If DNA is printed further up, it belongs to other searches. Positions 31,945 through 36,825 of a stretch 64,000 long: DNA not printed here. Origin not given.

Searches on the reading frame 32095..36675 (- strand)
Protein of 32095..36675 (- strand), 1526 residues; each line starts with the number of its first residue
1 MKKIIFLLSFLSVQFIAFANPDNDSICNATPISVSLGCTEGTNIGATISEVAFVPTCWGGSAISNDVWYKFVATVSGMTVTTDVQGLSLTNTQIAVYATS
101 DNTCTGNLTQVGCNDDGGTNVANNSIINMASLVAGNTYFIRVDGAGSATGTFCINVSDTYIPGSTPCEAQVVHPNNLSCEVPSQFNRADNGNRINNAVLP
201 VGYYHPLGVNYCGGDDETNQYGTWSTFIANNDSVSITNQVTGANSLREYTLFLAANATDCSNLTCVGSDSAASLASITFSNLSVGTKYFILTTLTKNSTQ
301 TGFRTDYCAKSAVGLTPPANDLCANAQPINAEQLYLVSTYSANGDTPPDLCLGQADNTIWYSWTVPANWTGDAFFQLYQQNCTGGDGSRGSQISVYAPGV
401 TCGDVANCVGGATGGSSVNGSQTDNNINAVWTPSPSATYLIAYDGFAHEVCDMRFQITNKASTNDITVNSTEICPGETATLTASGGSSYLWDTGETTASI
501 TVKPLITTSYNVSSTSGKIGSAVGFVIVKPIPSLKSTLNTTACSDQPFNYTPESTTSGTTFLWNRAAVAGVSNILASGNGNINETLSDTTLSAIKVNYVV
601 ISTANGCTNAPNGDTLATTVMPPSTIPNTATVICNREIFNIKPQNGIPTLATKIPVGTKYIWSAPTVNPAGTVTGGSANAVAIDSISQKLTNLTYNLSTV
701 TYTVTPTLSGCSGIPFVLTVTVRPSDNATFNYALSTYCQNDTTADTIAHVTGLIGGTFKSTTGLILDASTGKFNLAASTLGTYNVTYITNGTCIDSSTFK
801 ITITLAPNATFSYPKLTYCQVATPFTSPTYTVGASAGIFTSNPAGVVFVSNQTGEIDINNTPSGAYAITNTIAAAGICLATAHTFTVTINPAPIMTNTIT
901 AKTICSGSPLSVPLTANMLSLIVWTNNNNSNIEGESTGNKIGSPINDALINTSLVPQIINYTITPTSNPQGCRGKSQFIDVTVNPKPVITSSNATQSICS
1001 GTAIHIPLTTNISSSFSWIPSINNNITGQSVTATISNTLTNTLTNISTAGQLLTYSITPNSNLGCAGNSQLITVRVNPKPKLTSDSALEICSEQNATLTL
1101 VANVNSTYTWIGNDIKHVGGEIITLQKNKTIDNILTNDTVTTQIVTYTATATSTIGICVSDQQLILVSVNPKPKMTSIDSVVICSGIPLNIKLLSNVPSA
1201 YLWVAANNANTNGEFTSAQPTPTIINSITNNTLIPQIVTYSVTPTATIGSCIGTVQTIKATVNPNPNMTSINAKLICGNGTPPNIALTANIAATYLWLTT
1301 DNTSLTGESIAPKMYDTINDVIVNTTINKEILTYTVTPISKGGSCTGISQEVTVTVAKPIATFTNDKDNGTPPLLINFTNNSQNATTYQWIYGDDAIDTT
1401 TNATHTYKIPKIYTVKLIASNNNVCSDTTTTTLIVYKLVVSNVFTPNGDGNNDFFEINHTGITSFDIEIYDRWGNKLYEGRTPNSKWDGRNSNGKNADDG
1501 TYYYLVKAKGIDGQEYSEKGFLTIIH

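Call 69: search_protein_families(library=pfam, proteins=[window:32095-36675:-], max_evalue=0.00001)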
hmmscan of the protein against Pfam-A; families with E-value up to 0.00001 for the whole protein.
window:32095-36675:- (1526 aa): 3 families
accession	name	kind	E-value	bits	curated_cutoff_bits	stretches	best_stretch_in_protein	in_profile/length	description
PF19406.5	PKD_5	-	1.2e-78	259.5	25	6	997-1080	2-88/88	PKD-like domain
PF13585.12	CHU_C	-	1.7e-21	76.6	27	1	1440-1524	3-86/86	CHU_C Type IX secretion signal domain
PF18911.6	PKD_4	-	1.2e-08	35.3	27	1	1357-1432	2-82/85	PKD domain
